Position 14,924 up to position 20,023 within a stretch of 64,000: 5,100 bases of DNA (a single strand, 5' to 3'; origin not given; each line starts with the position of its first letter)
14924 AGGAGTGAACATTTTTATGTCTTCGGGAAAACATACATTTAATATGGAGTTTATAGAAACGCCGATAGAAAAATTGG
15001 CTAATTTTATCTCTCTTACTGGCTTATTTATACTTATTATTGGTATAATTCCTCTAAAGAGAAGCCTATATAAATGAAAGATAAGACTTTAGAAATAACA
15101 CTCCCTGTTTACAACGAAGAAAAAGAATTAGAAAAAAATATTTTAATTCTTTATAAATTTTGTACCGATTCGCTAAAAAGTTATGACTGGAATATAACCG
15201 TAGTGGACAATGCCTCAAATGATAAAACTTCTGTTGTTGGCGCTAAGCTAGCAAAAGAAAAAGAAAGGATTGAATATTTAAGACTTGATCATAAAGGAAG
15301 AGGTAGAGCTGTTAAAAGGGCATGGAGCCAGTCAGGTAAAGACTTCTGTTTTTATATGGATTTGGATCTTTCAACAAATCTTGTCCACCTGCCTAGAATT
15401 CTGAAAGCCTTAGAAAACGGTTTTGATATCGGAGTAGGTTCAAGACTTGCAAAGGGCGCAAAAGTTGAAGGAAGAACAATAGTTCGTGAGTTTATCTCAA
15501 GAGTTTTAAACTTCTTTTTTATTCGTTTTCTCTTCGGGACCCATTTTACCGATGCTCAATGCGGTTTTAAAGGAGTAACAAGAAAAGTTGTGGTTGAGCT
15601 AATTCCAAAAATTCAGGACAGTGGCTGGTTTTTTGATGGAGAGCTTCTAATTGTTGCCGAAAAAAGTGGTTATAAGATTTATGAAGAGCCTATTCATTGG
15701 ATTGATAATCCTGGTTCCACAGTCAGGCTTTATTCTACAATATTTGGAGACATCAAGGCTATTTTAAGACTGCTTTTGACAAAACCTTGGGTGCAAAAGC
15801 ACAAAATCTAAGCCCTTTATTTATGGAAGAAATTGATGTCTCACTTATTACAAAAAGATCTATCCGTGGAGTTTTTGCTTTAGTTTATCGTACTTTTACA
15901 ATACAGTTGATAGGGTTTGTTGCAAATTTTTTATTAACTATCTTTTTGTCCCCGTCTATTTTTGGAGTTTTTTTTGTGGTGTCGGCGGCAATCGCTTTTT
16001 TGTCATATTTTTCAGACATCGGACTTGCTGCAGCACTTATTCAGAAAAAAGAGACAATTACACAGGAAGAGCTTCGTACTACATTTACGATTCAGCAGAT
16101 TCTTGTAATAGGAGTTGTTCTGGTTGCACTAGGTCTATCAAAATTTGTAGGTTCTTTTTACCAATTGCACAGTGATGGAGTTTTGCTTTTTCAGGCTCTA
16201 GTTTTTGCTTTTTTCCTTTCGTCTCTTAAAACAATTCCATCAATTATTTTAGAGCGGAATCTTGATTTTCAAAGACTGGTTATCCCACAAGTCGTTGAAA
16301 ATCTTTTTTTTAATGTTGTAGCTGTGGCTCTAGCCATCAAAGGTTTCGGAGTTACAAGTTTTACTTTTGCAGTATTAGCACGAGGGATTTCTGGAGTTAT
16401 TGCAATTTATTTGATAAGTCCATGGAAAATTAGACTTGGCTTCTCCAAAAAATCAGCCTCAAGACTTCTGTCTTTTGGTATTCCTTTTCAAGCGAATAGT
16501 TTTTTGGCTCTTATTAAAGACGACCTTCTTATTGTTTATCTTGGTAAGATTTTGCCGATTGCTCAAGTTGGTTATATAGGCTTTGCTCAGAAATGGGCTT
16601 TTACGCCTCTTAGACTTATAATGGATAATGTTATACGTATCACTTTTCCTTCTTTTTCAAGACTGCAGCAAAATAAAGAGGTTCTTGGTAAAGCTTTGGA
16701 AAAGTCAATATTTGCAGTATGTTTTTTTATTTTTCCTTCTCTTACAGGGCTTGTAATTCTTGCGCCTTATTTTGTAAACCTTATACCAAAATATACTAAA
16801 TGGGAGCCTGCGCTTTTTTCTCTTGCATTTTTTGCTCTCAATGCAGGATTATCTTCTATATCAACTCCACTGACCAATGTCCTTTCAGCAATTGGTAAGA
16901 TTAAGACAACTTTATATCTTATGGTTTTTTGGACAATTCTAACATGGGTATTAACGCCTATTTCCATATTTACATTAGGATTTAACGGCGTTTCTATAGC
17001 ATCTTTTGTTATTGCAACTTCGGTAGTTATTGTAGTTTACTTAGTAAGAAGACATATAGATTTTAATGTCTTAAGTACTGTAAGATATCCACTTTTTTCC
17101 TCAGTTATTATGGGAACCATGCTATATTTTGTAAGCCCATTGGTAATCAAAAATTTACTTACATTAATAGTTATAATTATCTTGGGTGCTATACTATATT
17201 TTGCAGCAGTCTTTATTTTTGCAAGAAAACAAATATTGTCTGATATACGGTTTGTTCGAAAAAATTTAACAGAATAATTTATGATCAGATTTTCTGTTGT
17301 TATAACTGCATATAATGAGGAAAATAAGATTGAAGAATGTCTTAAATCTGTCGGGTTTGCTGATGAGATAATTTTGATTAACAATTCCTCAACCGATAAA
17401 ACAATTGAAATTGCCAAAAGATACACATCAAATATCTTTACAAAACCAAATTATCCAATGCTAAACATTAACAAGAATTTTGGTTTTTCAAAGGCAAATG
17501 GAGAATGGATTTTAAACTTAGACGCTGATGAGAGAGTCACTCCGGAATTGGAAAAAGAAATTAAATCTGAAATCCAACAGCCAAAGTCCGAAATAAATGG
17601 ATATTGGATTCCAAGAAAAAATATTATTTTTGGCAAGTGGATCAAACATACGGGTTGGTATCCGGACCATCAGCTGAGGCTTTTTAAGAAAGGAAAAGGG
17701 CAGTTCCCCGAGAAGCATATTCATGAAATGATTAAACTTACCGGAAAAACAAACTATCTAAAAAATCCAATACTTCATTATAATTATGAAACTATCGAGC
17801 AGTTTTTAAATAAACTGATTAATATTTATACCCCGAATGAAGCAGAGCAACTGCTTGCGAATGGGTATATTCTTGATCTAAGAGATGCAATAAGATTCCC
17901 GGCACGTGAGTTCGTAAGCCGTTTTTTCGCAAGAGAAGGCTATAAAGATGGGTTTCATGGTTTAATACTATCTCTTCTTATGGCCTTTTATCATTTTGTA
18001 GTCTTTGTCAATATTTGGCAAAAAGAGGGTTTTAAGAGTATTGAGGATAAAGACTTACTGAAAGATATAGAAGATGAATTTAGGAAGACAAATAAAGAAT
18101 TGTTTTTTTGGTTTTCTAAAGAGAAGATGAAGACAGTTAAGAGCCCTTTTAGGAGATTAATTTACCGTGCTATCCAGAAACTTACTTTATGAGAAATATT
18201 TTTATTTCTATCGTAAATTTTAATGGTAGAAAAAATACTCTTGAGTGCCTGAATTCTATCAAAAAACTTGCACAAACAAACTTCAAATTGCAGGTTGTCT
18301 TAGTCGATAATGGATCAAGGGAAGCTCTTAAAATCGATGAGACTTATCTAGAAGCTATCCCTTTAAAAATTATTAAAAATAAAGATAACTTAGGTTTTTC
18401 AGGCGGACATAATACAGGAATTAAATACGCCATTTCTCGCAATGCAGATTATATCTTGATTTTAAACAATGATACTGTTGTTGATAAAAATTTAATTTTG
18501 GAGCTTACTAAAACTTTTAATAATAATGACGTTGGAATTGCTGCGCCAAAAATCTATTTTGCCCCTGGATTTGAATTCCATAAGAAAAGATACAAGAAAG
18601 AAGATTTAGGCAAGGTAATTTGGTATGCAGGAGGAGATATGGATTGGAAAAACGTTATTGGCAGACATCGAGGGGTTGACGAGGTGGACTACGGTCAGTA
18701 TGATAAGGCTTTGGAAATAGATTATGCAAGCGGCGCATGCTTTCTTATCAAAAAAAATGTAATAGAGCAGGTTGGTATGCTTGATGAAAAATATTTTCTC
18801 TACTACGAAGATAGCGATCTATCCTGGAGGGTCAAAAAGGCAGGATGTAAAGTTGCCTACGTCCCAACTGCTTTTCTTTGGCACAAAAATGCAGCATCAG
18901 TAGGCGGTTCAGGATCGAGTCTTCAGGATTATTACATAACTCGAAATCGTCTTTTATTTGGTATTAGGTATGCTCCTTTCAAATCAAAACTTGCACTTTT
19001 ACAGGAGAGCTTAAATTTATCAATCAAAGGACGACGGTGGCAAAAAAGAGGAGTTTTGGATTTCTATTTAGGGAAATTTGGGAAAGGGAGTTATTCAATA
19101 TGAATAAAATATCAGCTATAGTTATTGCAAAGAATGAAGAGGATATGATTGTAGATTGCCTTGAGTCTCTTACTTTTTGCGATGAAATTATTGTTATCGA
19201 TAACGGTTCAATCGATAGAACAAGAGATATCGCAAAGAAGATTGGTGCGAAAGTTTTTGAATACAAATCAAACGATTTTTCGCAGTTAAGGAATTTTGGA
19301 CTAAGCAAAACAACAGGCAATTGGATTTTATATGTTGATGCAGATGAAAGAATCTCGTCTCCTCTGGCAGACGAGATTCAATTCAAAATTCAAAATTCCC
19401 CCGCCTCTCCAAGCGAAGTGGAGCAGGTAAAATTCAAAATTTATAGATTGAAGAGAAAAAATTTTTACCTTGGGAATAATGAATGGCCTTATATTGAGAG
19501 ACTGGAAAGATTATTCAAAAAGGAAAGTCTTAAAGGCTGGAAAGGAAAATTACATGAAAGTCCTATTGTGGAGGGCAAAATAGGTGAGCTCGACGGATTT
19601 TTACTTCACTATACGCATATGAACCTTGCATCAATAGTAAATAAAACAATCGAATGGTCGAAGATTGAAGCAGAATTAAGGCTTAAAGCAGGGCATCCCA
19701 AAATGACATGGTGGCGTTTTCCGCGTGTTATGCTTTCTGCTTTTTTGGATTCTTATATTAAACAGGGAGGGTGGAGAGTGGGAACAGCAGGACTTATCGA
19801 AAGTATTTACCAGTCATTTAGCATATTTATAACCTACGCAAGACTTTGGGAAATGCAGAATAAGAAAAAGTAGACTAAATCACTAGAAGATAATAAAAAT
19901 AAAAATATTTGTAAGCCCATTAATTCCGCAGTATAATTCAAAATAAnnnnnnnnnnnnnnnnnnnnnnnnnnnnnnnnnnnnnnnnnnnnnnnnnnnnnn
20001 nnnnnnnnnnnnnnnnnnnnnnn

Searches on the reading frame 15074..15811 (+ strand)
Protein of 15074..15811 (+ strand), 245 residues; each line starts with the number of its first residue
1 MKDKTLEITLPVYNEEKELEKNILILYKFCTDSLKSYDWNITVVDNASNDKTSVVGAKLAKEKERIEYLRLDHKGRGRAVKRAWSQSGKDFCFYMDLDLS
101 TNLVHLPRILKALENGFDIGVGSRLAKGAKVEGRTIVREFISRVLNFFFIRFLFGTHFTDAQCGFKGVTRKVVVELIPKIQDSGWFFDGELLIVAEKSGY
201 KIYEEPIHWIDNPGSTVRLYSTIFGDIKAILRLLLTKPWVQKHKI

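Call 13: search_protein_families(library=pfam, proteins=[window:15074-15811:+], max_evalue=0.0001)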
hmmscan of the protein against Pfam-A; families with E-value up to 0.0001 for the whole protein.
window:15074-15811:+ (245 aa): 1 family
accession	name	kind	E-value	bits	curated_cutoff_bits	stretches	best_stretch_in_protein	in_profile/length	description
PF00535.33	Glycos_transf_2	-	3.3e-19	69.9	23.3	1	9-173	3-164/168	Glycosyl transferase family 2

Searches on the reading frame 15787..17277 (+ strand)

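Call 13: search_protein_families(library=pfam, proteins=[window:15787-17277:+], max_evalue=0.0001)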
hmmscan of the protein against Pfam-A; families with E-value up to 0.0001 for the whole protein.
window:15787-17277:+ (496 aa): 2 families
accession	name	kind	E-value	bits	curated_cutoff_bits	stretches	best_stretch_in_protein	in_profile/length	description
PF13440.11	Polysacc_synt_3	-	1.4e-47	162.8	23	1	50-333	2-283/293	Polysaccharide biosynthesis protein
PF01943.22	Polysacc_synt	-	7.7e-20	71.9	28.2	1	26-294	2-274/274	Polysaccharide biosynthesis protein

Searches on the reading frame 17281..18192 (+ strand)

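Call 13: search_protein_families(library=pfam, proteins=[window:17281-18192:+], max_evalue=0.0001)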
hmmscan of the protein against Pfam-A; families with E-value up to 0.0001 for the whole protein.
window:17281-18192:+ (303 aa): 2 families
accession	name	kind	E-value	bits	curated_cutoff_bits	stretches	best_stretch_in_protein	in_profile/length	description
PF00535.33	Glycos_transf_2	-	4.2e-23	82.6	23.3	1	5-140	1-142/168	Glycosyl transferase family 2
PF10111.15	Glyco_tranf_2_2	-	3.2e-05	24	27.3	1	5-95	1-104/276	Glycosyltransferase like family 2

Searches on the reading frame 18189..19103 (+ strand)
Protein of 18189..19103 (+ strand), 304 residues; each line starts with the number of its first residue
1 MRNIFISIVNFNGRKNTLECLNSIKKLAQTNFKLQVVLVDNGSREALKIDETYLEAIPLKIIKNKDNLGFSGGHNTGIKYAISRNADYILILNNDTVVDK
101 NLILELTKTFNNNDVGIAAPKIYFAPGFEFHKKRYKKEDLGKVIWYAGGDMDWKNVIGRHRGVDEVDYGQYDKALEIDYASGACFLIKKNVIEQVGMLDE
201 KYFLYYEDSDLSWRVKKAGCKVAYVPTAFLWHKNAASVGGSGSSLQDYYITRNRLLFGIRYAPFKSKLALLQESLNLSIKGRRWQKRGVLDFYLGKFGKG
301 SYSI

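Call 13: search_protein_families(library=pfam, proteins=[window:18189-19103:+], max_evalue=0.0001)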
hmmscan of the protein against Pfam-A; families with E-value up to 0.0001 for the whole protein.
window:18189-19103:+ (304 aa): 4 families
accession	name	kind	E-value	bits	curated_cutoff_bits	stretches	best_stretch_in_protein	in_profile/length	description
PF00535.33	Glycos_transf_2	-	7.4e-18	65.5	23.3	1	8-194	4-166/168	Glycosyl transferase family 2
PF13641.12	Glyco_tranf_2_3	-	1.5e-13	51.8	27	1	6-238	5-217/230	Glycosyltransferase like family 2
PF13632.12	Glyco_trans_2_3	-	4e-07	30.5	27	0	181-260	73-144/198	Glycosyl transferase family group 2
PF10111.15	Glyco_tranf_2_2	-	3.5e-05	23.9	27.3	0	27-237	20-221/276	Glycosyltransferase like family 2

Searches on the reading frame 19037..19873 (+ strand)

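Call 13: search_protein_families(library=pfam, proteins=[window:19037-19873:+], max_evalue=0.0001)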
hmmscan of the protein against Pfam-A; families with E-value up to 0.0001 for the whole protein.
window:19037-19873:+ (278 aa): 2 families
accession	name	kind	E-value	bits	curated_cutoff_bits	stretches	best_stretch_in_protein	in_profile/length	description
PF00535.33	Glycos_transf_2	-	1.5e-17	64.5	23.3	1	26-108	1-93/168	Glycosyl transferase family 2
PF13704.12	Glyco_tranf_2_4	-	3.8e-06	27.7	27.5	1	32-109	1-87/98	Glycosyl transferase family 2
